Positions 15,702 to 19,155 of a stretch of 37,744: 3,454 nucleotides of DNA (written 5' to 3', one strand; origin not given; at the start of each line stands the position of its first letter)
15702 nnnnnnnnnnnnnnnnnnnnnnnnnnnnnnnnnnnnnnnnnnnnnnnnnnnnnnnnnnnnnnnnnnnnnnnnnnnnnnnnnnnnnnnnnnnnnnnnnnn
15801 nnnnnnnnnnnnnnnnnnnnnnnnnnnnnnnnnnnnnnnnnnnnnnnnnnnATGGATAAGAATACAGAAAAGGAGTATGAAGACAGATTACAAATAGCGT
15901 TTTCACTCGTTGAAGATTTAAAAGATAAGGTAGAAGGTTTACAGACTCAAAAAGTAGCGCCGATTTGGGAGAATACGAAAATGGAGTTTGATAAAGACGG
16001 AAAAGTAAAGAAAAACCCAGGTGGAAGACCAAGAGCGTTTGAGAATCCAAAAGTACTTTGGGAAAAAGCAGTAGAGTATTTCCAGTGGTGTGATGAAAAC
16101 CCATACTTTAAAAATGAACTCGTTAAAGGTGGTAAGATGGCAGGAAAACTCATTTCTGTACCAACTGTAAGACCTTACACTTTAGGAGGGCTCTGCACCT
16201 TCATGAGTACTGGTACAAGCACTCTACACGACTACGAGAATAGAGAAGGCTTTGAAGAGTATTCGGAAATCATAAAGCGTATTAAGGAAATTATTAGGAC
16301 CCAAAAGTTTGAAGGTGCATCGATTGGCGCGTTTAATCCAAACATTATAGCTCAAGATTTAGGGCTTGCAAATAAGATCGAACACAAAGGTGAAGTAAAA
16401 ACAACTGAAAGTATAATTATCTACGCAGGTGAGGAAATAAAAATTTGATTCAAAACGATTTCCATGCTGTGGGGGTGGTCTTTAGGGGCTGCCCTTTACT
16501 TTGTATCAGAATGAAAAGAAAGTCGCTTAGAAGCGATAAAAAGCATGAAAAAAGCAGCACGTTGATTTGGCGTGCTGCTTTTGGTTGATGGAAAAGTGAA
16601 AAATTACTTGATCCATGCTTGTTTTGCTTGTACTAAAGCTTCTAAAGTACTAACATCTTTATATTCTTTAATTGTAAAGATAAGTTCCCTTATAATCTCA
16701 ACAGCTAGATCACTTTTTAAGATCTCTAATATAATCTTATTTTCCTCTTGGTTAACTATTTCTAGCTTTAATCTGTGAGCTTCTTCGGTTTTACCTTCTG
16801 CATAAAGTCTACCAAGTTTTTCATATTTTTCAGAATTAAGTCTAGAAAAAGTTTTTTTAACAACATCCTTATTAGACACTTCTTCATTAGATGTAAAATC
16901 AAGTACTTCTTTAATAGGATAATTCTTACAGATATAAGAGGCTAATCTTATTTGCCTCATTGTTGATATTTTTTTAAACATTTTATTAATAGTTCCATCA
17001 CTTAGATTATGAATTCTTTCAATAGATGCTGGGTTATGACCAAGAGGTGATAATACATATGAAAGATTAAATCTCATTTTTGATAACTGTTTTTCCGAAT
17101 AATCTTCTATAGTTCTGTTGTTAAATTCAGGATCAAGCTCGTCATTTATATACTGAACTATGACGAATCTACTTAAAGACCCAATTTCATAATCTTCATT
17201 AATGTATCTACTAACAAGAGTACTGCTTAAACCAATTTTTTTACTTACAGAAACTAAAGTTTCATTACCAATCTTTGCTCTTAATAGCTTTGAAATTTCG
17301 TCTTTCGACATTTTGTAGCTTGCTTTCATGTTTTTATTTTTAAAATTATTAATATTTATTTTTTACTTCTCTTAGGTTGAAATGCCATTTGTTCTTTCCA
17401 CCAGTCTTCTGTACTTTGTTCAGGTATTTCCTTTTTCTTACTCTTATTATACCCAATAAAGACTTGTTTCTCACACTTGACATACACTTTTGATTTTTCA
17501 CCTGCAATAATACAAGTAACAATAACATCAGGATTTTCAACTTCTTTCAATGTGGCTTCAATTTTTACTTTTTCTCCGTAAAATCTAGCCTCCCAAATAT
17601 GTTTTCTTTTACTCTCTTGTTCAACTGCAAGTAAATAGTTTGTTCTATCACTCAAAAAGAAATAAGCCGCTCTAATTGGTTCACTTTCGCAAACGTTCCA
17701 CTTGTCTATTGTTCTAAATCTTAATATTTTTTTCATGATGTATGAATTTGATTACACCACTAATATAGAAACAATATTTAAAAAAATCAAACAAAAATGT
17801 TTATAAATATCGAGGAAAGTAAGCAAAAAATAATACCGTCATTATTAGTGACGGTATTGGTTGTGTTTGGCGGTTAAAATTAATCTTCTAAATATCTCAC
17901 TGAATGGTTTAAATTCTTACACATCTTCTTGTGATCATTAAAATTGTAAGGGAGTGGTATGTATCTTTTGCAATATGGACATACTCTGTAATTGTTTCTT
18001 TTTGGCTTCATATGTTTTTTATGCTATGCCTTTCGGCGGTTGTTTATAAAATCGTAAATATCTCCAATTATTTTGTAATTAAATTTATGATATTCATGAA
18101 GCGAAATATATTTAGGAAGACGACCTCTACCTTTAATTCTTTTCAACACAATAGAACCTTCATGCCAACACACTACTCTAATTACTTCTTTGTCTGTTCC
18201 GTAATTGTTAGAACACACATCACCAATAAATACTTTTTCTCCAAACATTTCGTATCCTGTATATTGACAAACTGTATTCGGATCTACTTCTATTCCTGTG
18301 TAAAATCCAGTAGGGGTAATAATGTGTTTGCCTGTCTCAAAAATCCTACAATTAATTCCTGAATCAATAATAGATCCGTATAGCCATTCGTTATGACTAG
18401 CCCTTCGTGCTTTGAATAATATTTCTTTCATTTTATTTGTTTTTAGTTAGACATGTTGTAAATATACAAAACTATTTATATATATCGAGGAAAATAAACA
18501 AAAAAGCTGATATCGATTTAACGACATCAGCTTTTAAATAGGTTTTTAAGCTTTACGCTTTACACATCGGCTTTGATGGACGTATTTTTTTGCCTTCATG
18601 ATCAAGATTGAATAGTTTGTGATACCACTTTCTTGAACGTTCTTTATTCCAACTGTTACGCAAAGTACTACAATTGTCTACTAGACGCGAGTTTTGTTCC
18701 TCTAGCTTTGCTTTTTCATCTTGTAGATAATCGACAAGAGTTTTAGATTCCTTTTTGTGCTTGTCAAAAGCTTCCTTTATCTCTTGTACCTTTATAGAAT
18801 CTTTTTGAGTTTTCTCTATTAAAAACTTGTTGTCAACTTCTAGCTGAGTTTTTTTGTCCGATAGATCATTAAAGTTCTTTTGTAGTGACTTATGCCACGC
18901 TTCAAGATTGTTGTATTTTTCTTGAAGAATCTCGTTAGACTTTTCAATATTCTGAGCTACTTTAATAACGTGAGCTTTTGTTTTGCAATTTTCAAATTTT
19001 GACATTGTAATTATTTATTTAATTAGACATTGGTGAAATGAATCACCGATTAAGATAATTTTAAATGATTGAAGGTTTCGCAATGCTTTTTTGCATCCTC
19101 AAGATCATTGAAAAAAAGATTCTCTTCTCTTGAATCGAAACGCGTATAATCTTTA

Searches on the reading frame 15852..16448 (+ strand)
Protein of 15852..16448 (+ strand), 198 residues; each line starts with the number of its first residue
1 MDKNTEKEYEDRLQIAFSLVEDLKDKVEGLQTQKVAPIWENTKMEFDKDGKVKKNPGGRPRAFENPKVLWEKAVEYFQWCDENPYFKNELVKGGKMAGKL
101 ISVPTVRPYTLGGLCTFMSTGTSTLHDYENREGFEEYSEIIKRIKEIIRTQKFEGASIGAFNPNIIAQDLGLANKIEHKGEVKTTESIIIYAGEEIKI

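Call 9: search_protein_families(library=pfam, proteins=[window:15852-16448:+], max_evalue=0.1)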
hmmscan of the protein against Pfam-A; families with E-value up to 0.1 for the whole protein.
window:15852-16448:+ (198 aa): 1 family
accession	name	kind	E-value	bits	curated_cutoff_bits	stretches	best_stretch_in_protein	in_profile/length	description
PF16677.11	GP3_package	-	1.6e-26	93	29.4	1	58-177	1-104/105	DNA-packaging protein gp3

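Call 10: search_protein_families(library=phrogs, proteins=[window:15852-16448:+], max_evalue=0.1)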
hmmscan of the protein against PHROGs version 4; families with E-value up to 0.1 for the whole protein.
window:15852-16448:+ (198 aa): 1 family
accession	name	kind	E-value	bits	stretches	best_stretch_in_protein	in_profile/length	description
phrog_606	-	head and packaging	8.5e-38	131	1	53-188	15-146/167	terminase small subunit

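Call 14: search_dna_similar(query=window:15852-16448:+, collection=phages, mode=protein, max_rows=30)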
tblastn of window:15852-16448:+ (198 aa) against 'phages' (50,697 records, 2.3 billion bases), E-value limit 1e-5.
Records with a match: 258; places in all: 258; records where one place covers at least 80% of the query: 10.
Best place of each record, by identity: <60% 258.
By first word of the organism name: Salmonella 74; Vibrio 36; Flavobacterium 35; Phocaeicola 24; Bacteroides 19; Yersinia 16; Acinetobacter 13; Enterobacteria 10; Escherichia 8; Proteus 5; and 11 more.
By host as written in the record: - 29; Salmonella sp. 14; Yersinia enterocolitica 14; Flavobacterium psychrophilum 950106-1/1 13; Salmonella enterica subsp. enterica serovar Typhimurium 11; Salmonella enterica 11; Vibrio cyclitrophicus 9; Escherichia coli 9; and 93 more.
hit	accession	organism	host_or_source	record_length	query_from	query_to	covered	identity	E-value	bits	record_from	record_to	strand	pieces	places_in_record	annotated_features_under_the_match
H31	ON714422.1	Vibrio phage vB_VnaS-L3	Vibrio natriegens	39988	31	179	75%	39.1%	5e-25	107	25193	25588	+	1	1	DNA-packaging protein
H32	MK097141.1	Vibrio phage P23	Vibrio sagamiensis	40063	31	179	75%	39.1%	5e-25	106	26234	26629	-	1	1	DNA-packaging protein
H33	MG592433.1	Vibrio phage 1.052.A._10N.286.46.C3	Enterovibrio norvegicus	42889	22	188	84%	34.3%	3e-16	82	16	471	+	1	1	DNA-packaging protein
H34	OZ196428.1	Vibrio phage F89 g1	Seawater and oysters mix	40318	31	179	75%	37.1%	3e-24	104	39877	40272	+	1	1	terminase small subunit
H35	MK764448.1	Flavobacterium phage FPSV-S27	Flavobacterium psychrophilum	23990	57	182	64%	43.8%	4e-13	73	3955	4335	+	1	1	DNA packaging protein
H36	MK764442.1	Flavobacterium phage FPSV-S1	Flavobacterium psychrophilum F026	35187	57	182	64%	43.8%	4e-13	73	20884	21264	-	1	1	DNA packaging protein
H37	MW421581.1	Flavobacterium phage FPSV-S4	Flavobacterium psychrophilum strain ...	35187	57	182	64%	43.8%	4e-13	73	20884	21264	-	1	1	record has no annotation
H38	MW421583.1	Flavobacterium phage FPSV-F8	Flavobacterium psychrophilum strain ...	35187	57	182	64%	43.8%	4e-13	73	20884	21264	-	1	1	record has no annotation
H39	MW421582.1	Flavobacterium phage FPSV-S8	Flavobacterium psychrophilum strain ...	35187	57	182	64%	43.8%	4e-13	73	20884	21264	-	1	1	record has no annotation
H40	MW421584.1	Flavobacterium phage FPSV-D3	Flavobacterium psychrophilum strain ...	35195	57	182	64%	43.8%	4e-13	73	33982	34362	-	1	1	record has no annotation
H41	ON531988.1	Acinetobacter phage TCUAN1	Actinebacter nosocomialis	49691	53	179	64%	41.1%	7e-17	83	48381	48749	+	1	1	terminase small subunit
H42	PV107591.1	Acinetobacter phage vB_AbaS_qsb1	Acinetobacter baumannii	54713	53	179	64%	41.1%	7e-17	83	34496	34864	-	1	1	terminase small subunit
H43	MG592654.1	Vibrio phage 1.284.A._10N.286.55.A5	Vibrio cyclitrophicus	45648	50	182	67%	38.8%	1e-12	71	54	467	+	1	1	DNA-packaging protein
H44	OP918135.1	Vibrio phage vB_VviC_ZQ26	Vibrio cyclitrophicus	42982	50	182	67%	38.6%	2e-14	76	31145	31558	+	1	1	DNA-packaging protein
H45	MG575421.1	Proteus phage vB_PmiP_RS51pmB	Proteus mirabilis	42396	32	177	74%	35.1%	6e-15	78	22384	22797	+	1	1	hypothetical protein (x2)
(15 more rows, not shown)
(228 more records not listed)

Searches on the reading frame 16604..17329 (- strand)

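Call 9: search_protein_families(library=pfam, proteins=[window:16604-17329:-], max_evalue=0.1)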
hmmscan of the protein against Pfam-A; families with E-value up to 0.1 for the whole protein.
window:16604-17329:- (241 aa): 1 family
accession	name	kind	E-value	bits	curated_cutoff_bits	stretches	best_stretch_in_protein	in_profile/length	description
PF10798.13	YmgB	-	0.056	13.8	22.3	0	146-168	15-37/59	Biofilm development protein YmgB/AriR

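Call 10: search_protein_families(library=phrogs, proteins=[window:16604-17329:-], max_evalue=0.1)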
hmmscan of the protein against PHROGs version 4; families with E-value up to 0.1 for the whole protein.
window:16604-17329:- (241 aa): 4 families
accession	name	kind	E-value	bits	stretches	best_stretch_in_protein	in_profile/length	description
phrog_23446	-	unknown function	0.01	16.8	1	15-48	7-40/186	-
phrog_9170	-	unknown function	0.037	14.8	1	153-199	58-108/159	-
phrog_725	-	transcription regulation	0.081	13.9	0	7-48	11-50/101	CII-like regulator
phrog_2119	-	unknown function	0.089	13.9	0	13-48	17-52/119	-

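Call 69: search_protein_families(library=padloc, proteins=[window:16604-17329:-], max_evalue=1)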
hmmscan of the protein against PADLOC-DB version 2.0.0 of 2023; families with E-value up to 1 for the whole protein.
window:16604-17329:- (241 aa): 2 families
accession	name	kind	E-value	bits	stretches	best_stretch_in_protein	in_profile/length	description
PDLC02435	AgaR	-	0.02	13.1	1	97-144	21-68/91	-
PDLC01223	Cas11f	-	0.041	11.8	1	162-227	24-89/167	CAS-III-F; effector_SS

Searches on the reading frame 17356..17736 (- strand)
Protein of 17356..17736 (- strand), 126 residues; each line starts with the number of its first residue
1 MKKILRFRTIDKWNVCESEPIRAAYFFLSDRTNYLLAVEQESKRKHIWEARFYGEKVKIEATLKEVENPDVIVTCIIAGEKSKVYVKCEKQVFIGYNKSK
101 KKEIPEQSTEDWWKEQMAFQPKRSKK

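Call 9: search_protein_families(library=pfam, proteins=[window:17356-17736:-], max_evalue=0.1)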
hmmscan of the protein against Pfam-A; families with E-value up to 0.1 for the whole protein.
window:17356-17736:- (126 aa): 2 families
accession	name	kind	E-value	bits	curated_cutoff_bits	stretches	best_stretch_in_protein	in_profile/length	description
PF20272.3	E2-Crich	-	0.043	14.7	27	1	32-114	28-110/128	Cysteine-rich domain, C-terminal to E2 domain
PF22636.2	FlK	-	0.067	13.8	27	1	49-84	55-90/103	Fluoroacetyl-CoA-specific thioesterase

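Call 10: search_protein_families(library=phrogs, proteins=[window:17356-17736:-], max_evalue=0.1)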
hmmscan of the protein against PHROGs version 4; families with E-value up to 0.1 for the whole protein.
window:17356-17736:- (126 aa): 0 families

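Call 69: search_protein_families(library=padloc, proteins=[window:17356-17736:-], max_evalue=1)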
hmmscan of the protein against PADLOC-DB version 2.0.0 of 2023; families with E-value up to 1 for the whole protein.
window:17356-17736:- (126 aa): 0 families

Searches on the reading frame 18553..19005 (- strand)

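Call 42: search_protein_families(library=phrogs, proteins=[window:18553-19005:-], max_evalue=0.001)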
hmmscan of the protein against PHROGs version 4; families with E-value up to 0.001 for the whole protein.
window:18553-19005:- (150 aa): 1 family
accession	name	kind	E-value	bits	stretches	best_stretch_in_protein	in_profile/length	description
phrog_23108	-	tail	0.00063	18.4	1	8-114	1332-1429/1552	tail length tape measure protein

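Call 69: search_protein_families(library=padloc, proteins=[window:18553-19005:-], max_evalue=1)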
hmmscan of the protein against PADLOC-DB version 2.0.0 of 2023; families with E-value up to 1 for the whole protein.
window:18553-19005:- (150 aa): 6 families
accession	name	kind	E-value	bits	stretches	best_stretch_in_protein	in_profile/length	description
PDLC02667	DndD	-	0.015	12.1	1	17-112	201-296/657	DndD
PDLC00503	JetC1|JetC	-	0.029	10.4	1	3-136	290-425/1146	DUF3584 domain; MukB-like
PDLC00519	JetC1|JetC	-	0.063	9.4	1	12-121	329-445/1097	DUF3584 domain; MukB-like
PDLC00647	ZorA3|ZorA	-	0.087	9.2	1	13-106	433-519/780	MotA/ExbB/TolQ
PDLC00006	DruC1|DruC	-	0.25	7.8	1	16-115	180-278/626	Unknown function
PDLC00648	ZorA3|ZorA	-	0.37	7.5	1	17-125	361-469/692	MotA/ExbB/TolQ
